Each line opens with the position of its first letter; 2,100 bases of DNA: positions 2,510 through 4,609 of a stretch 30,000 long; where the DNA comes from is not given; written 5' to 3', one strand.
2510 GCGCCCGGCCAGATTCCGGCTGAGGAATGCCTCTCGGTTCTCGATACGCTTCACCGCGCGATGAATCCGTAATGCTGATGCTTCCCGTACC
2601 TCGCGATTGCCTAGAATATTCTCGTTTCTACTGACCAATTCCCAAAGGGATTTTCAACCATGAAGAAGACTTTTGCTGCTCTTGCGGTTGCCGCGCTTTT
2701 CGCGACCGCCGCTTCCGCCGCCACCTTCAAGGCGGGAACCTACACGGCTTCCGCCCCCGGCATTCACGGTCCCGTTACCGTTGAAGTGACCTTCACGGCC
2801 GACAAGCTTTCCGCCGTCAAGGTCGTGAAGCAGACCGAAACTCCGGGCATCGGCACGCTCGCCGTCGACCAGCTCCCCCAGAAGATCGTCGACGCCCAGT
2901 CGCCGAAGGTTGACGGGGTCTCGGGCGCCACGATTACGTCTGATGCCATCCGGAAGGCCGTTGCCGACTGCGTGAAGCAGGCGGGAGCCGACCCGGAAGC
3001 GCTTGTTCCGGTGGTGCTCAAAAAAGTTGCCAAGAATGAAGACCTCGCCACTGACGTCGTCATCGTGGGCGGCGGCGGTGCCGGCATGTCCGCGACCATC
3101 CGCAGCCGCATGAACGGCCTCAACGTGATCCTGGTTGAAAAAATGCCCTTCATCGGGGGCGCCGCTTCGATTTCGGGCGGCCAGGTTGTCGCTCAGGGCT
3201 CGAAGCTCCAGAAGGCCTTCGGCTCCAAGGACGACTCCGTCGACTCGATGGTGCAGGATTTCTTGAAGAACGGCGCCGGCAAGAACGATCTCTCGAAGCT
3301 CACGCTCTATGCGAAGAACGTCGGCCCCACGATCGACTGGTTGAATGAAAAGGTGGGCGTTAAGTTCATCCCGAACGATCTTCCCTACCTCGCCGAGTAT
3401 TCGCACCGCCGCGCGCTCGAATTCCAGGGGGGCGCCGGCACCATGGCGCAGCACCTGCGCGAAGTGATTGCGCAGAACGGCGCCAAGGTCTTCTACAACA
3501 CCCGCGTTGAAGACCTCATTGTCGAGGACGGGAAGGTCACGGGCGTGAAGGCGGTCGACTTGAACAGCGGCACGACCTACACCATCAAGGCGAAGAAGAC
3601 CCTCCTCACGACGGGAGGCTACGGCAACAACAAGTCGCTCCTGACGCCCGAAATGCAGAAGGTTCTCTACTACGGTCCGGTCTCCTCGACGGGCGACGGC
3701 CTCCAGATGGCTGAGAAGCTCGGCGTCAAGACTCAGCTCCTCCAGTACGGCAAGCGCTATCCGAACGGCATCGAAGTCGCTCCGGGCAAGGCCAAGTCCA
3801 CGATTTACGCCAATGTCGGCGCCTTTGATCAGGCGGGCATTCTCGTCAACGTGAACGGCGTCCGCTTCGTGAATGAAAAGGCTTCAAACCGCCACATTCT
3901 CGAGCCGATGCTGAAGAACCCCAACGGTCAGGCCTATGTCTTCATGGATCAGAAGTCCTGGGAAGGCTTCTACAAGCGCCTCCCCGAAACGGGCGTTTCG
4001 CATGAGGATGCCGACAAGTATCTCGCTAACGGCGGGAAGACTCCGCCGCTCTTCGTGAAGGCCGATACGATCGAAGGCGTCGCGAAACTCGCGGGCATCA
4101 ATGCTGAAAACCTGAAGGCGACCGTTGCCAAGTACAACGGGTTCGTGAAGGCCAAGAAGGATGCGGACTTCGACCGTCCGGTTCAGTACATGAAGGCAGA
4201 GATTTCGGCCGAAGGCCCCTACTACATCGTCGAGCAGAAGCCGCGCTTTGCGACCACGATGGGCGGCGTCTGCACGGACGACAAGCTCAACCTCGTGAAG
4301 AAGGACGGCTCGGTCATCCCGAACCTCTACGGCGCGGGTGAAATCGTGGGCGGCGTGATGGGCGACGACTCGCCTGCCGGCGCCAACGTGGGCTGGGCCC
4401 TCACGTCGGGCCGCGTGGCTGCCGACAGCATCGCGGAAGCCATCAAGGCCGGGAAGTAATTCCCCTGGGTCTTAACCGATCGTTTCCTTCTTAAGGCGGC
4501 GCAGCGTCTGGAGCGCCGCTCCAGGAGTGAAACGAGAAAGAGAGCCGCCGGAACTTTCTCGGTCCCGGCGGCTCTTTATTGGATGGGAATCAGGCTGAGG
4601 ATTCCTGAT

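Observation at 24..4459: Candidate periplasmic dehydroquinate/dehydroshikimate-linked flavin-reductase module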

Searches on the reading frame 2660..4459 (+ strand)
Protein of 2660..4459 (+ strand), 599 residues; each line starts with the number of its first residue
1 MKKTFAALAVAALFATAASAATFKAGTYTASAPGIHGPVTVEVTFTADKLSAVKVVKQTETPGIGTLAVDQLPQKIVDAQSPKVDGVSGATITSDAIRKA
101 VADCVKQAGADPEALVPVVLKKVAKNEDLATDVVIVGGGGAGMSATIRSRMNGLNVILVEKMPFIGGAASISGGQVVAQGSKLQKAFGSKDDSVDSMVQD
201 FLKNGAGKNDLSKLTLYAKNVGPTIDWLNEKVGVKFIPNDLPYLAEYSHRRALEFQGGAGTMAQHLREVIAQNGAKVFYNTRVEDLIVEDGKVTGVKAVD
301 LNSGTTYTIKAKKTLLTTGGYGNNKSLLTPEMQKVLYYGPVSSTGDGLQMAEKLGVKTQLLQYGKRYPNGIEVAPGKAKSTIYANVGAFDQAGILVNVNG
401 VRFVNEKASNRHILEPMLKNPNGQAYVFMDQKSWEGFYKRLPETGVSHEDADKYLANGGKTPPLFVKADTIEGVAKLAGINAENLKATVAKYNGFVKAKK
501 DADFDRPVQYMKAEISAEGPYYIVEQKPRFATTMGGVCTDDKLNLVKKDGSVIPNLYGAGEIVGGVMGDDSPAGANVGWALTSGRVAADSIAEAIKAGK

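Call 3: search_protein_families(library=pfam, proteins=[window:2660-4459:+])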
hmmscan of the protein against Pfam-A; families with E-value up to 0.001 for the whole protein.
window:2660-4459:+ (599 aa): 11 families
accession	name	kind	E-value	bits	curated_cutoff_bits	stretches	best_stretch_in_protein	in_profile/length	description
PF00890.30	FAD_binding_2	-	2.4e-57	195.4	20.4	1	132-568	1-404/414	FAD binding domain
PF04205.19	FMN_bind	-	7.6e-19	68.6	22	1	34-106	1-77/77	FMN-binding domain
PF12831.13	FAD_oxidored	-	3e-15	56.9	27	1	132-313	1-139/416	FAD dependent oxidoreductase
PF03486.20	HI0933_like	-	3.3e-15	56.6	50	1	132-589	2-243/244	HI0933-like protein Rossmann domain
PF01266.30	DAO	-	1.1e-13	51.9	27.9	1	132-325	1-208/353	FAD dependent oxidoreductase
PF07992.20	Pyr_redox_2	-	8.2e-10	39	26.1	1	132-332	2-119/291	Pyridine nucleotide-disulphide oxidoreductase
PF01946.23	Thi4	-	9.7e-08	32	26.2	0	130-176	17-63/235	Thi4 family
PF01134.28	GIDA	-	3.8e-05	23.4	22.1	0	132-160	1-29/391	Glucose inhibited division protein A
PF01494.25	FAD_binding_3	-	9.6e-05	22.2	22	0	131-162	2-33/349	FAD binding domain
PF00732.25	GMC_oxred_N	-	0.00011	22.6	23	1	260-321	128-191/218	GMC oxidoreductase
PF13450.12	NAD_binding_8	-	0.00033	21.3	21.9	1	135-170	1-36/68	NAD(P)-binding Rossmann-like domain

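Call 4: search_protein_families(library=ncbifam, proteins=[window:2660-4459:+])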
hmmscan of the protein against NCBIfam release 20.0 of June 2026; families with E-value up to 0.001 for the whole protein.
window:2660-4459:+ (599 aa): 79 families (the best 25 are shown)
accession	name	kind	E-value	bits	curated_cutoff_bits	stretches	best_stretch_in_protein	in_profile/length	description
TIGR01813.1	flavo_cyto_c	subfamily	6.3e-79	265.8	285.45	1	132-589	1-444/444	flavocytochrome c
NF005064.0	PRK06481.1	equivalog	2.8e-64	217.7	542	1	131-597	62-505/506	flavocytochrome c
NF009478.0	PRK12844.1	equivalog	1.5e-54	185.3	789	2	260-597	210-554/559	3-ketosteroid-delta-1-dehydrogenase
NF053717.1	VnlPnlRedVprA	equivalog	5.2e-52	177.2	600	1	131-593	7-480/481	vinyl phenol reductase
NF005511.0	PRK07121.1-4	equivalog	1.3e-45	155.9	466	2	299-596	255-544/553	FAD-binding protein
NF005882.1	PRK07843.1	equivalog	3.5e-43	147.8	788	2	261-590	203-546/547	3-oxosteroid 1-dehydrogenase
NF006130.0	PRK08274.1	equivalog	4.8e-43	147.6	369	1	130-595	5-462/467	FAD-dependent tricarballylate dehydrogenase TcuA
NF009477.0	PRK12843.1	equivalog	2.2e-41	142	758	2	248-597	210-574/578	FAD-dependent oxidoreductase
NF005510.0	PRK07121.1-3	subfamily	2.3e-41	142.1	481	2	249-594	169-489/492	FAD-binding protein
NF004789.0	PRK06134.1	subfamily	1.3e-39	136.2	747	2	248-595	206-571/581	FAD-dependent oxidoreductase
NF009473.0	PRK12835.1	subfamily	1.8e-39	135.7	837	2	261-596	214-571/585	FAD-binding protein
NF005509.0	PRK07121.1-2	subfamily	2.6e-37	128.6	630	2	257-592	200-522/527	FAD-binding protein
NF009474.0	PRK12837.1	equivalog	7.6e-35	120.7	675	2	254-587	168-504/513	FAD-binding protein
NF009476.0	PRK12839.1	equivalog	2.3e-33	115.2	940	2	249-594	204-567/572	FAD-dependent oxidoreductase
NF005512.0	PRK07121.1-5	subfamily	3e-33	115.1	812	2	258-592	179-487/489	FAD-binding protein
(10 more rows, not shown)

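Call 24: search_solved_structures(query=window:2660-4459:+, max_evalue=1e-10, show_alignments=3)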
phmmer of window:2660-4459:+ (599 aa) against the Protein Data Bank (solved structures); distinct sequences matched with E-value up to 1e-10: 38.
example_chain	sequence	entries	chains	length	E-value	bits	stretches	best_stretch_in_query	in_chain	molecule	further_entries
6t85_A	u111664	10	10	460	4e-50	174.5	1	131-591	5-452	Urocanate reductase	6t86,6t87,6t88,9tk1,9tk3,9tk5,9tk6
1qo8_A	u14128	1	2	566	3.8e-49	171.2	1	119-593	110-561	FLAVOCYTOCHROME C3 FUMARATE REDUCTASE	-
1kss_A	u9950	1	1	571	3.4e-48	168.1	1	130-594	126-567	flavocytochrome c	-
1p2e_A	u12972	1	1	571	4.9e-48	167.6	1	130-594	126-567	flavocytochrome c3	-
1qjd_A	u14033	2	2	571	4.9e-48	167.6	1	130-594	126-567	FLAVOCYTOCHROME C3 | Fumarate reductase flavoprotein subunit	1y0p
1p2h_A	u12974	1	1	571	4.9e-48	167.6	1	130-594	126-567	flavocytochrome c3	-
2b7r_A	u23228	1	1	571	5.8e-48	167.3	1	130-594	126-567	Fumarate reductase flavoprotein subunit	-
2b7s_A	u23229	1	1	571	5.9e-48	167.3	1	130-594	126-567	Fumarate reductase flavoprotein subunit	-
1ksu_A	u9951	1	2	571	6.2e-48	167.2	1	130-594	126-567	flavocytochrome c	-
1jry_A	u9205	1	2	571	6.4e-48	167.2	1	130-594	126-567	FLAVOCYTOCHROME C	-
1jrz_A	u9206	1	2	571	1.1e-47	166.4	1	130-594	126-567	FLAVOCYTOCHROME C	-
1jrx_A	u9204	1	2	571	1.1e-47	166.4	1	130-594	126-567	FLAVOCYTOCHROME C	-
1q9i_A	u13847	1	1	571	1.3e-47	166.2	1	130-594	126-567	flavocytochrome c3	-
1m64_A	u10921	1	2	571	1.5e-47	165.9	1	130-594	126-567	flavocytochrome c3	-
1e39_A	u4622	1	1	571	1.9e-47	165.6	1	130-594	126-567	FUMARATE REDUCTASE FLAVOPROTEIN SUBUNIT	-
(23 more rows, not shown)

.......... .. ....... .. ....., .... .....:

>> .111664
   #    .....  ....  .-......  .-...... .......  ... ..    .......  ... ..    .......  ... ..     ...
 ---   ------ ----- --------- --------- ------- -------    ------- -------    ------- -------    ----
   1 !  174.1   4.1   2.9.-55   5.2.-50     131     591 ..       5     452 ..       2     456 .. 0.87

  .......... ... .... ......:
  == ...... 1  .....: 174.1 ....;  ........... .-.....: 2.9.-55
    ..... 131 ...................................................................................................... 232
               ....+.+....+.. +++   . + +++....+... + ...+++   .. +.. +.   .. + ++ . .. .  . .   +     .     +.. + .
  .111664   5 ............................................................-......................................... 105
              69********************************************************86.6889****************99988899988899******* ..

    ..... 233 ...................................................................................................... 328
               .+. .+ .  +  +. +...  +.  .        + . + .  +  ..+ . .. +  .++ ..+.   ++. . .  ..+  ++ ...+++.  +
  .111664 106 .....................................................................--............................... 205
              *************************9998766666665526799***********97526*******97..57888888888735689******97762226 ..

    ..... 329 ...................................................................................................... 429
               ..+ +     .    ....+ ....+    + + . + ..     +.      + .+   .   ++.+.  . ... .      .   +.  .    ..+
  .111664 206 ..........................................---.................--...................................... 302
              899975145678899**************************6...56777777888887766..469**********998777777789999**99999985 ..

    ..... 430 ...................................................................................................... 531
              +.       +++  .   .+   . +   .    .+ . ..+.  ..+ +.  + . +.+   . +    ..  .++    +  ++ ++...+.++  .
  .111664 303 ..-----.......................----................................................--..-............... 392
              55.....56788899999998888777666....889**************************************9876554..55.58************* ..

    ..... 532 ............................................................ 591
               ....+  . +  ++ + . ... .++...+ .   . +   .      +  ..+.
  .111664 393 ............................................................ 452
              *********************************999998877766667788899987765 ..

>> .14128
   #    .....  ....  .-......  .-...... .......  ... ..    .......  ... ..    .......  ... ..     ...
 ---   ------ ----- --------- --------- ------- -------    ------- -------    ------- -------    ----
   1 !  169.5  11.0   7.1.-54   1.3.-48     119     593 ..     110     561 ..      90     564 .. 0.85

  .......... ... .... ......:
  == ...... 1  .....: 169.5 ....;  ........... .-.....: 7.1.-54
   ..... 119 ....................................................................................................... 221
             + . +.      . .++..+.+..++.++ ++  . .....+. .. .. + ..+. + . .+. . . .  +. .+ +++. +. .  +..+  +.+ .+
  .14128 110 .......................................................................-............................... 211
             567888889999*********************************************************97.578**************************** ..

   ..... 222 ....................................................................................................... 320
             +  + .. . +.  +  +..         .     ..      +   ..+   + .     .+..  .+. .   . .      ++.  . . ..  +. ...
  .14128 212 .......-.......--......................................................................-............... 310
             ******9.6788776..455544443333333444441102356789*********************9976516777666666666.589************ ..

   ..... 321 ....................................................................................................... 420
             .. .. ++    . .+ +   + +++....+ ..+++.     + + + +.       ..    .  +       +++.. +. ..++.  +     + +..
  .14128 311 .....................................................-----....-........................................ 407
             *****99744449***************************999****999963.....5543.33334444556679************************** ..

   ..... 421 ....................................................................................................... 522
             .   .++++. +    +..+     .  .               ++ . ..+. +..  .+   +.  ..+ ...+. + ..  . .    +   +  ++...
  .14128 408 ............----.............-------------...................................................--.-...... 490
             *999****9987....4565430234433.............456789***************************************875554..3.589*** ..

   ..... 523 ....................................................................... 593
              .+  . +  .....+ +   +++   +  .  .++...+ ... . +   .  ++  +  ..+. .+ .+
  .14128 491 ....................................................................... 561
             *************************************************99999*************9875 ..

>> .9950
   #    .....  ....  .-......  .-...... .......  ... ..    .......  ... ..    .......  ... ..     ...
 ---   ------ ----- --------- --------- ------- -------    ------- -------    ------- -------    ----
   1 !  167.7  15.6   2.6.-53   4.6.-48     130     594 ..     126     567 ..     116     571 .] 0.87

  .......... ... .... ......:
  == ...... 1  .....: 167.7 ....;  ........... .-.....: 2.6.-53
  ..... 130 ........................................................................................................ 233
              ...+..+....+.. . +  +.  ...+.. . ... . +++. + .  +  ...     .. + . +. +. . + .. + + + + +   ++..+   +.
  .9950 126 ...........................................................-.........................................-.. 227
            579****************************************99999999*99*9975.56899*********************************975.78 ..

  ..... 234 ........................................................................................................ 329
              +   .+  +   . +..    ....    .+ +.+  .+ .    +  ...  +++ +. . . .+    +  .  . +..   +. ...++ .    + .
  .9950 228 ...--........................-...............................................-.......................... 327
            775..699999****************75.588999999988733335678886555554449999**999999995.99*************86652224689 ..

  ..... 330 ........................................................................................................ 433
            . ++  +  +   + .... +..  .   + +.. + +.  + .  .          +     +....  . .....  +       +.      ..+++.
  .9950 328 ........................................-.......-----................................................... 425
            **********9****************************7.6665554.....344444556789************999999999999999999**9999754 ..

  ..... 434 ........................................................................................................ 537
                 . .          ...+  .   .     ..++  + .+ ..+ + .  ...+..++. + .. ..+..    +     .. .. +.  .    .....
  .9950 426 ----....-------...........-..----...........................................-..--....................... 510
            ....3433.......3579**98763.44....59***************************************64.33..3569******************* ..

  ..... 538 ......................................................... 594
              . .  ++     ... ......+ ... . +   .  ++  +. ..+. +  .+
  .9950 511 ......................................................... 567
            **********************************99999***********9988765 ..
